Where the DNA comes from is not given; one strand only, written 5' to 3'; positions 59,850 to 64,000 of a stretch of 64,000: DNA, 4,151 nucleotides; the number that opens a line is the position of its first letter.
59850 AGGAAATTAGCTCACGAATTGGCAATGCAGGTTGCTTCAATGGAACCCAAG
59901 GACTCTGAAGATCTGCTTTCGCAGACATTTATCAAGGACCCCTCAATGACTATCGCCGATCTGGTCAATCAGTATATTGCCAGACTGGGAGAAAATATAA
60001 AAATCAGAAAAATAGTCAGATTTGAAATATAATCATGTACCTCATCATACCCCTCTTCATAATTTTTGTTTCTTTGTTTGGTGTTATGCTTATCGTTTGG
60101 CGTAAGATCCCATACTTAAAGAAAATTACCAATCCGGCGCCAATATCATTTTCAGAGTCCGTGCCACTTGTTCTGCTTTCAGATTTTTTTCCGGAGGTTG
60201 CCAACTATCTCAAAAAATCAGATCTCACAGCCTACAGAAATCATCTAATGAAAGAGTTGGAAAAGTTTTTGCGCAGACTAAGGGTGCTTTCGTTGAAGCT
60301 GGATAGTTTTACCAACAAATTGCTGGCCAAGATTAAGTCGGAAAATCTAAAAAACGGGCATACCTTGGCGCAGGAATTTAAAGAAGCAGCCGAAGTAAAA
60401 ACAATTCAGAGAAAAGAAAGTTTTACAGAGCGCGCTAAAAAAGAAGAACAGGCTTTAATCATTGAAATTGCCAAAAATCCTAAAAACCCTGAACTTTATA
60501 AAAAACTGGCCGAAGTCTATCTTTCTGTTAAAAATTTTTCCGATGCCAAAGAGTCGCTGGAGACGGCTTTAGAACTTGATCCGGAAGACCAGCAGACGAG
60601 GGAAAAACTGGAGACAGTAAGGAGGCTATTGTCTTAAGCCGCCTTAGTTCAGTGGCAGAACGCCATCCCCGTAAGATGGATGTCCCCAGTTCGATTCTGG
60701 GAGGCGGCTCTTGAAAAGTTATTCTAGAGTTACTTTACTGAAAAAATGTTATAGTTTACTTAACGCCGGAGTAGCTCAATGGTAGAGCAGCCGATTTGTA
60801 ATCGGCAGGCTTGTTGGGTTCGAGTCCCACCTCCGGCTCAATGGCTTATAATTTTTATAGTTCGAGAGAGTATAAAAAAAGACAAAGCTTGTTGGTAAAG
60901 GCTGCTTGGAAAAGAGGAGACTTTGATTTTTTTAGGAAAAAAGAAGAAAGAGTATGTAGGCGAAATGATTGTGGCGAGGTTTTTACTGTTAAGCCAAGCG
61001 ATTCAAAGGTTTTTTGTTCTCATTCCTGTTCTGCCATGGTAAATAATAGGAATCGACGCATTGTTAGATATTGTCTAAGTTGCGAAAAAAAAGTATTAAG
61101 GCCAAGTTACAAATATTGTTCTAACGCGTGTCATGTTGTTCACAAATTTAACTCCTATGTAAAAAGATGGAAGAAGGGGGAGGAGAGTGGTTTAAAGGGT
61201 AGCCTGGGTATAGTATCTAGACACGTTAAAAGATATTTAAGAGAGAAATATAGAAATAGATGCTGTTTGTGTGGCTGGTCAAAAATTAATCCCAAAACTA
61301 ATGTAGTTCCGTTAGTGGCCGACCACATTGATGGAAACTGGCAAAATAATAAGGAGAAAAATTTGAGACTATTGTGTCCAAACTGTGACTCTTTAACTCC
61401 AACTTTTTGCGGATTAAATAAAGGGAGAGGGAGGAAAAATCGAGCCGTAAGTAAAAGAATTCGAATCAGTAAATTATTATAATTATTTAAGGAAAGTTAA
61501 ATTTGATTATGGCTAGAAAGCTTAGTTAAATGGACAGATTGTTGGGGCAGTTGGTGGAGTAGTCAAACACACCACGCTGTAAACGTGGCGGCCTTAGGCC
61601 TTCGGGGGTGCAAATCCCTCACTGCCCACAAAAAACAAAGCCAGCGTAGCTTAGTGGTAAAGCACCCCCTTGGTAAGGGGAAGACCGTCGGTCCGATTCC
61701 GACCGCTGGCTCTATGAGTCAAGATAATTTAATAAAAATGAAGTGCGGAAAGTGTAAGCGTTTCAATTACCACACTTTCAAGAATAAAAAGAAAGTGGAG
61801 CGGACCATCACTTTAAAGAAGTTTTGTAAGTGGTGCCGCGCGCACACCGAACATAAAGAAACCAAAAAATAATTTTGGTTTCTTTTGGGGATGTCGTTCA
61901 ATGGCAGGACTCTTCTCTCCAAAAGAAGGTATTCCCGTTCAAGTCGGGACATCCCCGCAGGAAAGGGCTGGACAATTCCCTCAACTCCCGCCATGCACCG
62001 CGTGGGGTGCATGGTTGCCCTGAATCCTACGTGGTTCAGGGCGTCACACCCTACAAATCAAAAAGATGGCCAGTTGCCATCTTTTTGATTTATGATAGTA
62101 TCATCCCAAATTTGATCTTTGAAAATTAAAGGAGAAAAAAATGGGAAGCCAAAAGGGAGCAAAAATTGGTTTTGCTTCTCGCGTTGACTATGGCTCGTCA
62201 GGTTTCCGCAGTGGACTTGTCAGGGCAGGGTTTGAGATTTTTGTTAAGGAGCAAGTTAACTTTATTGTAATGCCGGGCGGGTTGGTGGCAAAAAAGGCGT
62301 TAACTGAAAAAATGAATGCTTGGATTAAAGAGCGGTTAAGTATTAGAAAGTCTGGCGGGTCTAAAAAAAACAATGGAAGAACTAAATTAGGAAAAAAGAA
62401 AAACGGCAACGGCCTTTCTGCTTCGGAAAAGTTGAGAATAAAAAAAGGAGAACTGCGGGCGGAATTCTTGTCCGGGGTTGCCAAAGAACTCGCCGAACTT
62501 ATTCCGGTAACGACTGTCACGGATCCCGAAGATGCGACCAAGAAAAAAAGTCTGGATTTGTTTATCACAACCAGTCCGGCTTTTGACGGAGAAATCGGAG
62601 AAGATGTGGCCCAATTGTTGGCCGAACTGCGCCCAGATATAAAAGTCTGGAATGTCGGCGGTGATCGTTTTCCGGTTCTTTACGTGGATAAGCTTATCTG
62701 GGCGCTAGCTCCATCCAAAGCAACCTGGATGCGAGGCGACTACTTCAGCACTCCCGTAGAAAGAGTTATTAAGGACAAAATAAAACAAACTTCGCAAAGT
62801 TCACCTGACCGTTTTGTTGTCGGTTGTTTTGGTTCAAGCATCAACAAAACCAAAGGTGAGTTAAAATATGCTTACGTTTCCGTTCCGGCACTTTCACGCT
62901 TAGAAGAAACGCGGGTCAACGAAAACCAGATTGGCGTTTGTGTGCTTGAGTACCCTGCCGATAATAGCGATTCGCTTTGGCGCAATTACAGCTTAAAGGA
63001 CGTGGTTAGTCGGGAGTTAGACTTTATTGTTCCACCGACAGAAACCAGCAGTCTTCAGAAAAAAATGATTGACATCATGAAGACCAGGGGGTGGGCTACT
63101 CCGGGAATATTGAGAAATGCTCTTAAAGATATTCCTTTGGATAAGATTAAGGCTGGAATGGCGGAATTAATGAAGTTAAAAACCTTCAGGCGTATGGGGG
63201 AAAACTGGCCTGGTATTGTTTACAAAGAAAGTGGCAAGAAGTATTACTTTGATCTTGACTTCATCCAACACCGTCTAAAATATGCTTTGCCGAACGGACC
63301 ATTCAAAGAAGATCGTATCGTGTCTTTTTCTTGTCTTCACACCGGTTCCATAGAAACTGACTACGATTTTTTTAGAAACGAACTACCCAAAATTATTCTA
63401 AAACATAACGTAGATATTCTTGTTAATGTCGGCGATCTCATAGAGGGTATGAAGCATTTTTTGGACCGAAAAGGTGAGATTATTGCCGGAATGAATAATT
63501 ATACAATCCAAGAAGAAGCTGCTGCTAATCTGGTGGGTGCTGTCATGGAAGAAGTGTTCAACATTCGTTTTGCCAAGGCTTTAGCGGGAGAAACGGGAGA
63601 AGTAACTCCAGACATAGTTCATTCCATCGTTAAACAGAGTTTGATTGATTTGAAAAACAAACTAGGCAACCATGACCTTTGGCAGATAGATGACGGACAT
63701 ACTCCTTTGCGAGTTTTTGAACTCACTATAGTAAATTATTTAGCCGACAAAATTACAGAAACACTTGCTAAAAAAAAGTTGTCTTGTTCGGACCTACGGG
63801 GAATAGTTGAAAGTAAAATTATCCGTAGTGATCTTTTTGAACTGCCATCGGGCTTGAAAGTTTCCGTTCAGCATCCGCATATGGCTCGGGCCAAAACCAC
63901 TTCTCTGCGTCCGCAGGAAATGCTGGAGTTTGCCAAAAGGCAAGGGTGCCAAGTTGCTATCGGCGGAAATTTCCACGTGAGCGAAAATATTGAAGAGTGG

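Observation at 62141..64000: Large uncharacterised metallophosphoesterase-motif protein where secE/nusG are expected after rpmG and tRNA-Trp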

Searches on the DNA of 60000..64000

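Call 5: search_rna_families(source=window, start=60000, end=64000, threshold=evalue, max_evalue=1)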
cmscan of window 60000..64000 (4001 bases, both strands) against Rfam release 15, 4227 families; matches with E-value up to 1: 11.
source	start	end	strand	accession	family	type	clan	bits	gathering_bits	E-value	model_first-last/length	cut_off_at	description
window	61640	61711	+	RF00005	tRNA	Gene; tRNA;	CL00001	66.6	29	1.6e-13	1-71/71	no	tRNA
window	60765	60838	+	RF00005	tRNA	Gene; tRNA;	CL00001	61.3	29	4.9e-12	1-71/71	no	tRNA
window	60638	60709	+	RF00005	tRNA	Gene; tRNA;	CL00001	59.6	29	1.4e-11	1-71/71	no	tRNA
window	61545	61628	+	RF00005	tRNA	Gene; tRNA;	CL00001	54.7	29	3.3e-10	1-71/71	no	tRNA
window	61887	61957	+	RF00005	tRNA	Gene; tRNA;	CL00001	53.1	29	8.6e-10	1-71/71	no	tRNA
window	62335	62493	+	RF02157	NPPA-AS1_2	Gene; lncRNA;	-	25.9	60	0.47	1-150/150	no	NPPA antisense RNA 1 conserved region 2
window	61640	61712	-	RF04354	Plastid-ycf2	Cis-reg;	-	24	65.7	0.099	1-75/75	no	Plastid-ycf2 5UTR RNA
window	62053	62093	+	RF03574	mir-4847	Gene; miRNA;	-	21.4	100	0.28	1-79/79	no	mir-4847 microRNA precursor family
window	61056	61129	+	RF01611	ceN108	Gene; snRNA; snoRNA; CD-box;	-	20.8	50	0.54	1-70/70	no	Caenorhabditis snoRNA ceN108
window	61964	62099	-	RF02876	AS-pc02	Gene; antisense;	-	19.7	40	0.086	1-185/185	no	Antisense to pHK01_099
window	63178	63236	+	RF01696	Chlorobi-1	Gene; sRNA;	-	19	50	0.085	1-67/67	no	Chlorobi-1 RNA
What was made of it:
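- Tried and rejected: Rfam on 60000-64000 found only the five tRNAs (call 5).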

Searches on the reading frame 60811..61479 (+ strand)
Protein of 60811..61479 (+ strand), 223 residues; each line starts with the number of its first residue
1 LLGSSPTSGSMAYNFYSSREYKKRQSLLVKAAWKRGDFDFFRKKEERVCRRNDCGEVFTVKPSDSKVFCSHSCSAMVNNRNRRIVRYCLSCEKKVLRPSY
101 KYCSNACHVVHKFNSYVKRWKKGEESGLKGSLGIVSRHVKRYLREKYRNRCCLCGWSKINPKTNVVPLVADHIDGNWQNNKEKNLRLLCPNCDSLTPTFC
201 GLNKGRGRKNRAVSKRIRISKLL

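Call 59: search_protein_families(library=ncbifam, proteins=[window:60811-61479:+], max_evalue=0.001)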
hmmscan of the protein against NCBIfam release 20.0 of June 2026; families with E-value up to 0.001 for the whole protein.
window:60811-61479:+ (223 aa): 0 families

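Call 75: search_protein_families(library=pfam, proteins=[window:60811-61479:+], max_evalue=0.05)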
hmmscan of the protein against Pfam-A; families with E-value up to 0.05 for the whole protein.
window:60811-61479:+ (223 aa): 1 family
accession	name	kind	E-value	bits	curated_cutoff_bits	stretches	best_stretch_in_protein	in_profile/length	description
PF13392.12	HNH_3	-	0.018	15.1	24.8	1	169-188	20-39/46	HNH endonuclease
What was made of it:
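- Checked: The neighbouring 'HNH endonuclease' has only a sub-threshold Pfam match (HNH_3, E=0.018, call 75).
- An HNH-like ORF is inserted in the same tRNA cluster (call 75, weak).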

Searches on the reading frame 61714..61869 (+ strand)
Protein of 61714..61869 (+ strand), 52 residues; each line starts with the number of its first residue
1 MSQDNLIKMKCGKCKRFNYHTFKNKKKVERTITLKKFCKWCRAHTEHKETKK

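Call 59: search_protein_families(library=ncbifam, proteins=[window:61714-61869:+], max_evalue=0.001)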
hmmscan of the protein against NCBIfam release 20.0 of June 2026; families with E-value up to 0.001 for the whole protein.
window:61714-61869:+ (52 aa): 3 families
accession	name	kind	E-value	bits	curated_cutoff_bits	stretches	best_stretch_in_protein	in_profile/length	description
NF001764.0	PRK00504.1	subfamily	8.8e-15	54.8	40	1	6-51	5-50/50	50S ribosomal protein L33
TIGR01023.1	rpmG_bact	equivalog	1.7e-13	50.7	23.95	1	5-51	8-54/56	50S ribosomal protein L33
NF001860.2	PRK00595.1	subfamily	6.4e-12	45.4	50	1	6-51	4-49/49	50S ribosomal protein L33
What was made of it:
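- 61714..61872 (+): rpmG (ribosomal protein L33), part of the conserved upstream synteny. NCBIfam L33, E=9e-15 (call 59).
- Checked: rpmG 61714-61872 (NCBIfam L33, E=9e-15, call 59)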

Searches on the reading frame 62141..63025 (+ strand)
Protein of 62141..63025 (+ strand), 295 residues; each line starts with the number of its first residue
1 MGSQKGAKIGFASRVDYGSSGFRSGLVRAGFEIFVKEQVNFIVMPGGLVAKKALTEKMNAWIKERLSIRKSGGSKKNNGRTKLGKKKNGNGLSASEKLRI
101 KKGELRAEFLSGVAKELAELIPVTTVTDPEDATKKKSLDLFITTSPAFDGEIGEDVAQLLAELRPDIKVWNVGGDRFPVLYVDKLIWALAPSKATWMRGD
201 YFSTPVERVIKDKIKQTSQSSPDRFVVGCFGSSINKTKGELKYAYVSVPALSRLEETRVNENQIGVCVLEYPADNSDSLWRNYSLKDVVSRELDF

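Call 40: predict_structure(alignment_id=A2)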
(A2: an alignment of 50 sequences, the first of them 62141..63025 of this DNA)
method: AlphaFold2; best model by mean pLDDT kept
length: 295 residues; sequences in the alignment: 50
mean_pLDDT: 90.9   pTM: 0.88
mean pLDDT of the five models: 90.9, 90.2, 90.1, 89.9, 89.5
residues with pLDDT >= 90: 232; 70-90: 31; 50-70: 31; < 50: 1
segments of 3 or more residues with pLDDT < 50: none
pLDDT, mean of each block of 10 residues (from residue 1): 79 95 96 97 96 97 95 65 61 93 98 98 94 95 97 98 98 95 95 76 87 94 96 93 96 78 94 93 94 75
secondary structure, 60 per line:
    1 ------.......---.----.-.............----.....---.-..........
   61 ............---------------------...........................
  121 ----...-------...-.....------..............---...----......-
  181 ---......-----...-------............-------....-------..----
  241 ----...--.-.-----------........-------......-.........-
elements in order: E7-13 H24-36 E41-45 H51-72 H94-120 E125-127 E135-137 E139-143 H150-163 E167-169 E174-179 E184-189 H205-216 E224-227 E245-247 E264-271 E279-284 H286-294
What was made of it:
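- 62141..63025 (+): aa 1-295: N-terminal degenerate (pseudo-enzyme) metallophosphoesterase-fold domain. The metal-ligand positions read SRxDYGS, GGL and SPAFDG. A helical hairpin (aa 51-120) carries the disordered Lys/Gly-rich tip (aa ~71-91). AF2 model of aa 1-295 alone has pLDDT 90.9 (call 40).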

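Call 42: fold_search(model_id=the predicted structure, library=pdb)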
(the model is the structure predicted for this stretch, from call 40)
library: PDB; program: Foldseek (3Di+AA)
matches with E <= 10: 843; with E <= 0.001: 158
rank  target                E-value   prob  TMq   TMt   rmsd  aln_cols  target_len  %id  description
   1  4fbk_A                2.4e-07  1.00  0.46  0.34  10.0       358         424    9  Crystal structure of a covalently fused Nbs1-Mre11 complex with one manganese ion per active site (released 2012-06-20)
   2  4fcx_B                4.7e-07  1.00  0.46  0.38   9.3       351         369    8  S.pombe Mre11 apoenzym (released 2012-06-20)
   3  4fbk_B                5.0e-07  1.00  0.45  0.34   9.6       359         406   10  Crystal structure of a covalently fused Nbs1-Mre11 complex with one manganese ion per active site (released 2012-06-20)
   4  4fbq_A                8.7e-07  1.00  0.45  0.34  10.5       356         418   10  Crystal structure of a covalently fused Nbs1-Mre11 complex with two manganese ions per active site (released 2012-06-20)
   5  3thn                  9.3e-07  1.00  0.42  0.40  10.9       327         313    9  Crystal structure of Mre11 core with manganese (released 2011-10-12)
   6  3t1i_C                9.9e-07  1.00  0.45  0.36   9.8       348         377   11  Crystal Structure of Human Mre11: Understanding Tumorigenic Mutations (released 2011-11-30)
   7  3t1i_A                1.1e-06  1.00  0.44  0.36  10.0       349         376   10  Crystal Structure of Human Mre11: Understanding Tumorigenic Mutations (released 2011-11-30)
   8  3t1i_B                1.3e-06  1.00  0.47  0.38   9.7       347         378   11  Crystal Structure of Human Mre11: Understanding Tumorigenic Mutations (released 2011-11-30)
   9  9bi5_A                1.7e-06  1.00  0.43  0.33  11.5       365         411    8  Apo form Mre11-Rad50 complex (released 2025-08-06)
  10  4o43_B                1.9e-06  1.00  0.42  0.39  12.1       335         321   10  DNA Double-Strand Break Repair Pathway Choice Is Directed by Distinct MRE11 Nuclease Activities (released 2014-01-08)
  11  6pib                  2.2e-06  1.00  0.41  0.48  11.6       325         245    9  Structure of the Klebsiella pneumoniae LpxH-AZ1 complex (released 2020-02-12)
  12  4fbw_A                2.3e-06  1.00  0.44  0.36  10.5       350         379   10  Crystal structure of an unfused Mre11-Nbs1 complex with two manganese ions per active site (released 2012-06-20)
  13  3av0_A                3.0e-06  1.00  0.42  0.35   8.9       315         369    7  Crystal structure of Mre11-Rad50 bound to ATP S (released 2011-05-25)
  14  4fbq_B                4.0e-06  1.00  0.45  0.34   9.7       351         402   10  Crystal structure of a covalently fused Nbs1-Mre11 complex with two manganese ions per active site (released 2012-06-20)
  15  9q9m_D                4.0e-06  1.00  0.43  0.28   9.7       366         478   11  Cryo-EM structure of human Mre11-Rad50-Nbs1 (MRN) complex bound to DNA and telomeric factor TRF2 (released 2025-10-01)
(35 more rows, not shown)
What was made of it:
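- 62141..63025 (+): Foldseek against PDB gives Mre11 at 2.4e-7, then LpxH, PolD-DP1 and the Pol delta/epsilon B-subunits (call 42).
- Pol delta and Pol epsilon B-subunits appear among its fold hits (call 42).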
